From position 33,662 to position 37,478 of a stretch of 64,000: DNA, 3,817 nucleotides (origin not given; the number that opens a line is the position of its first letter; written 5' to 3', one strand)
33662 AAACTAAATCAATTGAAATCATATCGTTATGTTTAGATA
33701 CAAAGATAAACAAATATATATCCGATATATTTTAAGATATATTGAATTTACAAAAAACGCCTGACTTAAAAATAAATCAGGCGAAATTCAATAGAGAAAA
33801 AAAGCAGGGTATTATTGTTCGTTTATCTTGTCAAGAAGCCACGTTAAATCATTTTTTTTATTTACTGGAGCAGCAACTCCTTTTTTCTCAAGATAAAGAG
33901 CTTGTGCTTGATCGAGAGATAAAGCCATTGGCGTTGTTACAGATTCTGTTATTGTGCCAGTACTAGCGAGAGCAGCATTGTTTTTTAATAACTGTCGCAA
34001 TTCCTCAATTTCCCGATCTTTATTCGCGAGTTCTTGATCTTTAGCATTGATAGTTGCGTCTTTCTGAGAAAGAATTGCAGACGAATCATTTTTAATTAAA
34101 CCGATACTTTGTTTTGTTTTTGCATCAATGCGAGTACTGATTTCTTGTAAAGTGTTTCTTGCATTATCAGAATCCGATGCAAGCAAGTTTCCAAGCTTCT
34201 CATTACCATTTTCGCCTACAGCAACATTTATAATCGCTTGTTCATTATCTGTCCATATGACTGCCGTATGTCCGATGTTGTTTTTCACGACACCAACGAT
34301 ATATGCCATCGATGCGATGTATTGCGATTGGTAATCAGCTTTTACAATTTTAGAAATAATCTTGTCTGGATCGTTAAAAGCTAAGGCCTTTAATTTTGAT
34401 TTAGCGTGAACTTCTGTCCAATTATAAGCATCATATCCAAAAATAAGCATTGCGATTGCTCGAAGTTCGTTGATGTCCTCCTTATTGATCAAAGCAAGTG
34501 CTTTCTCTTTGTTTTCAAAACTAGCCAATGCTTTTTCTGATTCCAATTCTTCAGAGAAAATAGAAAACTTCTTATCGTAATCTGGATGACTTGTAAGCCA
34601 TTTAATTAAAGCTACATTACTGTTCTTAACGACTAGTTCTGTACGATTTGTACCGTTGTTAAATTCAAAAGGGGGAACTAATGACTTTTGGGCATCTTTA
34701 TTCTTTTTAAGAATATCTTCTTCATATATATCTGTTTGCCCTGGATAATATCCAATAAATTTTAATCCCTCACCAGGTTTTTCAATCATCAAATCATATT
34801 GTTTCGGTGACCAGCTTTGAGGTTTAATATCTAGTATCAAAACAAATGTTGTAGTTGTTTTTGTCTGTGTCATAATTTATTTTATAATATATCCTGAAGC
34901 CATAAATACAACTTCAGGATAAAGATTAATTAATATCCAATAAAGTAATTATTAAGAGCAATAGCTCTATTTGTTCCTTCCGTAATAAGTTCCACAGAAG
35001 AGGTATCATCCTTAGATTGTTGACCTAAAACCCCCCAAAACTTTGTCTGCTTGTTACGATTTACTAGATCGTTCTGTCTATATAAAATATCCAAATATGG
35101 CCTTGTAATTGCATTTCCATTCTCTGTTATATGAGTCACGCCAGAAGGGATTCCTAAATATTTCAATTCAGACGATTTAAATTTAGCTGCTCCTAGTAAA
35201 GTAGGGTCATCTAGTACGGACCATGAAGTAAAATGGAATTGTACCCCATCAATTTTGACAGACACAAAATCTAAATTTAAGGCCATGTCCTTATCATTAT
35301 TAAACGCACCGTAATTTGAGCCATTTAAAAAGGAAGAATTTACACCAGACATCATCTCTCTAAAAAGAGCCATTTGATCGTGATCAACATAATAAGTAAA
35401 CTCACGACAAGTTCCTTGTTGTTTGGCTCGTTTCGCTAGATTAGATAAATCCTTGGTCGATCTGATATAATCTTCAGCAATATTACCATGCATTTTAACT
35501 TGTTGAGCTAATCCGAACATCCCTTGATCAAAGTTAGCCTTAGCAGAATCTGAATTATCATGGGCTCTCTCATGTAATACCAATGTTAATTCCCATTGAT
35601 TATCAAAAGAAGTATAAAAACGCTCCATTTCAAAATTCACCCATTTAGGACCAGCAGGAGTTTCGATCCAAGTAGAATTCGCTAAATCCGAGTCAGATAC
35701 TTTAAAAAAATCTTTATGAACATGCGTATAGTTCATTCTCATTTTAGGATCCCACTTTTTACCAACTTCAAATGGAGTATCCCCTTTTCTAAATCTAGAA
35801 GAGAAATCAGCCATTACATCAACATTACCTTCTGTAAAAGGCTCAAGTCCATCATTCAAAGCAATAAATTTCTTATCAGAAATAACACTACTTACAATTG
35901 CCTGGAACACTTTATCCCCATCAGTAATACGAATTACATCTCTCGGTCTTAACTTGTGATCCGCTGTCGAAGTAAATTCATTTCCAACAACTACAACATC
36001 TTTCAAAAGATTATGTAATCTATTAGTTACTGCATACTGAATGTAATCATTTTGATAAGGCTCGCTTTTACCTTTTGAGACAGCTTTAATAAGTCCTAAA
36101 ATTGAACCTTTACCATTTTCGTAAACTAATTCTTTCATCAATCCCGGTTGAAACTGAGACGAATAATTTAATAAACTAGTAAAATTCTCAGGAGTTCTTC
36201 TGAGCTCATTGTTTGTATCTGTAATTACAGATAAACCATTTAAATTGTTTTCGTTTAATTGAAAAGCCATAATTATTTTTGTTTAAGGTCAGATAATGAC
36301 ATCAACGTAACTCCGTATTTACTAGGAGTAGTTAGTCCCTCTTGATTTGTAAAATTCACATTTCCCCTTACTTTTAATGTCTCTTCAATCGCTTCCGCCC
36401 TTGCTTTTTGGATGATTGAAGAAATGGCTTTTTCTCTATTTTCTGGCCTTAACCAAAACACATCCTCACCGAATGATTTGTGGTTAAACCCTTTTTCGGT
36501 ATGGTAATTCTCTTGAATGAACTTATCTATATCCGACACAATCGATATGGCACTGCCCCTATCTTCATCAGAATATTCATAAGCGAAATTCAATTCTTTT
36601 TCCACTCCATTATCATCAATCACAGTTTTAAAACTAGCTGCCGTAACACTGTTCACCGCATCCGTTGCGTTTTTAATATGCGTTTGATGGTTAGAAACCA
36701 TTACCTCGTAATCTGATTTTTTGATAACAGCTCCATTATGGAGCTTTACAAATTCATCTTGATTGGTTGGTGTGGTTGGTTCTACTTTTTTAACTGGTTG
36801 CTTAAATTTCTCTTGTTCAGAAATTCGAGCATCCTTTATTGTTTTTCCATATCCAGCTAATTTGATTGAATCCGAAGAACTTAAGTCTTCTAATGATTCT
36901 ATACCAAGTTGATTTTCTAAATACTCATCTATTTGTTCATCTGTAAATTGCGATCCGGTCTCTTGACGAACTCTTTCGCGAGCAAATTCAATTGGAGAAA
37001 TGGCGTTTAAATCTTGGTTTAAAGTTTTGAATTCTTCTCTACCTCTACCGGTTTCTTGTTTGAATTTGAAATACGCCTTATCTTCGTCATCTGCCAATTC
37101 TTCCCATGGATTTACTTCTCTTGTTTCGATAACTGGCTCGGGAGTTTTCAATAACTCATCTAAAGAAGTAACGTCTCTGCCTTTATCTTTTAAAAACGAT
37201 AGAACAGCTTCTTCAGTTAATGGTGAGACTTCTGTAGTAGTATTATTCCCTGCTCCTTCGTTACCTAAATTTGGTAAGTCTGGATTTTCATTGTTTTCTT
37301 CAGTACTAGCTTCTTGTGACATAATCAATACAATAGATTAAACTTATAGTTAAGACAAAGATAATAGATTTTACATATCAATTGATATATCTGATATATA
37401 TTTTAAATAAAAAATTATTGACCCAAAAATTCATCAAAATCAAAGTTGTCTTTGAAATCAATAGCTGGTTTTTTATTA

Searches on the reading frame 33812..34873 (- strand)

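Call 14: search_protein_families(library=phrogs, proteins=[window:33812-34873:-], max_evalue=0.001)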
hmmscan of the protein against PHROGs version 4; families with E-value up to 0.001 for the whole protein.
window:33812-34873:- (353 aa): 1 family
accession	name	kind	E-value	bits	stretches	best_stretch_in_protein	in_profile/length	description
phrog_16922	-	unknown function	3.7e-67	227.6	1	5-350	4-309/310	-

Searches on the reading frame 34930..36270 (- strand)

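Call 10: search_protein_families(library=pfam, proteins=[window:34930-36270:-], max_evalue=0.001)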
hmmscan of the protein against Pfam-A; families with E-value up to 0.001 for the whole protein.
window:34930-36270:- (446 aa): 0 families

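Call 14: search_protein_families(library=phrogs, proteins=[window:34930-36270:-], max_evalue=0.001)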
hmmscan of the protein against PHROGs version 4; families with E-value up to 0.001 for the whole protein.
window:34930-36270:- (446 aa): 1 family
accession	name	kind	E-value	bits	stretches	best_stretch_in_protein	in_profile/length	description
phrog_13704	-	head and packaging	3.6e-145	485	1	1-444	1-444/452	virion structural protein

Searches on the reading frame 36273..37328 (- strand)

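Call 14: search_protein_families(library=phrogs, proteins=[window:36273-37328:-], max_evalue=0.001)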
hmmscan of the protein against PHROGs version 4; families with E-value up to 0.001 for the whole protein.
window:36273-37328:- (351 aa): 1 family
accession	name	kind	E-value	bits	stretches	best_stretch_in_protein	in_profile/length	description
phrog_16786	-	unknown function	1e-102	345.5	1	9-330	59-373/403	-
